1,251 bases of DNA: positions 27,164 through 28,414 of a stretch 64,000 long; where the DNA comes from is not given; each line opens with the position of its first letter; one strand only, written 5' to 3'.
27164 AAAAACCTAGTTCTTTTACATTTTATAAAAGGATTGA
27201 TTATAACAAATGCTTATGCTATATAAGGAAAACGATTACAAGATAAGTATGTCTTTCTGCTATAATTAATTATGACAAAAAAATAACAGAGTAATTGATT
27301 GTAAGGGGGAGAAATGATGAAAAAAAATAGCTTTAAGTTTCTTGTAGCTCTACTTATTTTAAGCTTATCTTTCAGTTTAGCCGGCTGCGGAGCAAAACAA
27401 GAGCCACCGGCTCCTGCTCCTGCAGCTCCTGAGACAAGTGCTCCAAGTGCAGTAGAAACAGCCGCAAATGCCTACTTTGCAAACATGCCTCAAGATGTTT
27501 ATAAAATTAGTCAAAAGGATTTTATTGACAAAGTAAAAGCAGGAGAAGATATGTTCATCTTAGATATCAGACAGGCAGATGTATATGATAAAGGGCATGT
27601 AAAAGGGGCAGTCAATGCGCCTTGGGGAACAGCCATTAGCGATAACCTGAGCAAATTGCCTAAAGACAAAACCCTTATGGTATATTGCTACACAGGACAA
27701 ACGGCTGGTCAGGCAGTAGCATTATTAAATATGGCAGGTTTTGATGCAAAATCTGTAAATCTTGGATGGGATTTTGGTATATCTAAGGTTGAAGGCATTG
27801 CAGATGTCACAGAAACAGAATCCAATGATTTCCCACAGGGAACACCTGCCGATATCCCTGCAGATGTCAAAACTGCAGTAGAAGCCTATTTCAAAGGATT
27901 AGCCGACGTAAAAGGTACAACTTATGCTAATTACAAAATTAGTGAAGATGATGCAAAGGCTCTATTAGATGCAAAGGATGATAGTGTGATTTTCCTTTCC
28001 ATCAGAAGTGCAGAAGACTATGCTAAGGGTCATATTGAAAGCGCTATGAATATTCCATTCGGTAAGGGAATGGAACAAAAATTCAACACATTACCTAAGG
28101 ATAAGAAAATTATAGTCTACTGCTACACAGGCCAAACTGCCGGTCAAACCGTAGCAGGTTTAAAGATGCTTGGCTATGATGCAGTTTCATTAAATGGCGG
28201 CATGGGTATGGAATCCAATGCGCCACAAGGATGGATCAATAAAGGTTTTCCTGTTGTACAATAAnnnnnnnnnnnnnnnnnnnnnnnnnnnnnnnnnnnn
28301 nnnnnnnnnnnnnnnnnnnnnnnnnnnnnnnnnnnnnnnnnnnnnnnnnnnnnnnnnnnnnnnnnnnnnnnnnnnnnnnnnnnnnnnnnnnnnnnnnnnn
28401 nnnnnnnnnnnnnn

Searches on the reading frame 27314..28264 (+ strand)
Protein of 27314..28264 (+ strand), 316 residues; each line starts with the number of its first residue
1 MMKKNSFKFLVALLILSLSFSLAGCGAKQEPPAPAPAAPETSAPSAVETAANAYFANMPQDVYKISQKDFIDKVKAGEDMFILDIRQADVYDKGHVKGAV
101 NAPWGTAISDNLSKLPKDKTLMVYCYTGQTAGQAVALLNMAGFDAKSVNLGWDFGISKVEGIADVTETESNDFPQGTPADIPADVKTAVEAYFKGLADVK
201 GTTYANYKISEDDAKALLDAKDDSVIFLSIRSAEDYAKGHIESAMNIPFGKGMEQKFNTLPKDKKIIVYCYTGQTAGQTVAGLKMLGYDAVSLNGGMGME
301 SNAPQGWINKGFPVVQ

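Call 3: search_protein_families(library=pfam, proteins=[window:27314-28264:+])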
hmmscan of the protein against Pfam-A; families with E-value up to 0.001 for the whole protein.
window:27314-28264:+ (316 aa): 1 family
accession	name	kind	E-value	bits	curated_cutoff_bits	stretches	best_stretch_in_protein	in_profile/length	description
PF00581.25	Rhodanese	-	8.6e-31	106.8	22.2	2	212-297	3-96/102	Rhodanese-like domain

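Call 7: search_protein_families(library=ncbifam, proteins=[window:27314-28264:+], max_evalue=0.001)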
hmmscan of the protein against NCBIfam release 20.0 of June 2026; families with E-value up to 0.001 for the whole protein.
window:27314-28264:+ (316 aa): 17 families
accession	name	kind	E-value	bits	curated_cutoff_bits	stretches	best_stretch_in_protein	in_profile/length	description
NF005902.0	PRK07878.1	equivalog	7.5e-22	77.8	647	2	64-145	288-370/392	adenylyltransferase/sulfurtransferase MoeZ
NF007627.0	PRK10287.1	equivalog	1.2e-18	67.3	102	2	227-297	23-94/104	thiosulfate sulfurtransferase PspE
NF045521.1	rhoda_near_glyco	subfamily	1.6e-18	66.9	145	2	219-297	26-105/144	rhodanese homology domain-containing protein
NF006444.0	PRK08762.1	equivalog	1.2e-16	60.4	449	2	209-298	14-105/387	molybdopterin-synthase adenylyltransferase MoeB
TIGR02981.1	phageshock_pspE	exception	6.8e-16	58.4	126.3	2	227-297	21-92/101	thiosulfate sulfurtransferase PspE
NF001195.0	PRK00162.1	equivalog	2.3e-15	56.8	102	2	66-151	8-92/108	thiosulfate sulfurtransferase GlpE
NF041203.1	rhodanese_LYCAU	equivalog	7e-15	54.8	115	2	56-143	14-103/126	rhodanese-related (seleno)protein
NF005646.0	PRK07411.1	equivalog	3.2e-13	49.6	633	2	208-299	283-378/390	molybdopterin-synthase adenylyltransferase MoeB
NF008752.0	PRK11784.1-4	equivalog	2.5e-10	39.7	266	0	252-296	79-124/357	tRNA 2-selenouridine(34) synthase MnmH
NF008750.0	PRK11784.1-2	equivalog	6.3e-10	38.7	241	0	220-249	11-40/346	tRNA 2-selenouridine(34) synthase MnmH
TIGR04568.1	arch_SelU_Nterm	equivalog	9.1e-10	38.7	200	0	108-148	164-205/215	selenouridine synthase SelU-like subunit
NF033833.0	rhodan_ChrE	equivalog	2.4e-08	33.9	120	0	65-149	5-91/108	rhodanese family chromate resistance protein ChrE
TIGR04271.1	ThiI_C_thiazole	equivalog_domain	4.7e-08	33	70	0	221-290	24-95/101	thiazole biosynthesis protein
TIGR03167.1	tRNA_sel_U_synt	equivalog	1.7e-07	31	219.75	0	258-296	69-108/311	tRNA 2-selenouridine(34) synthase MnmH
NF001133.1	PRK00142.1-1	equivalog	2.5e-07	30.5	170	0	195-297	94-200/229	oxygen-dependent tRNA uridine(34) hydroxylase TrhO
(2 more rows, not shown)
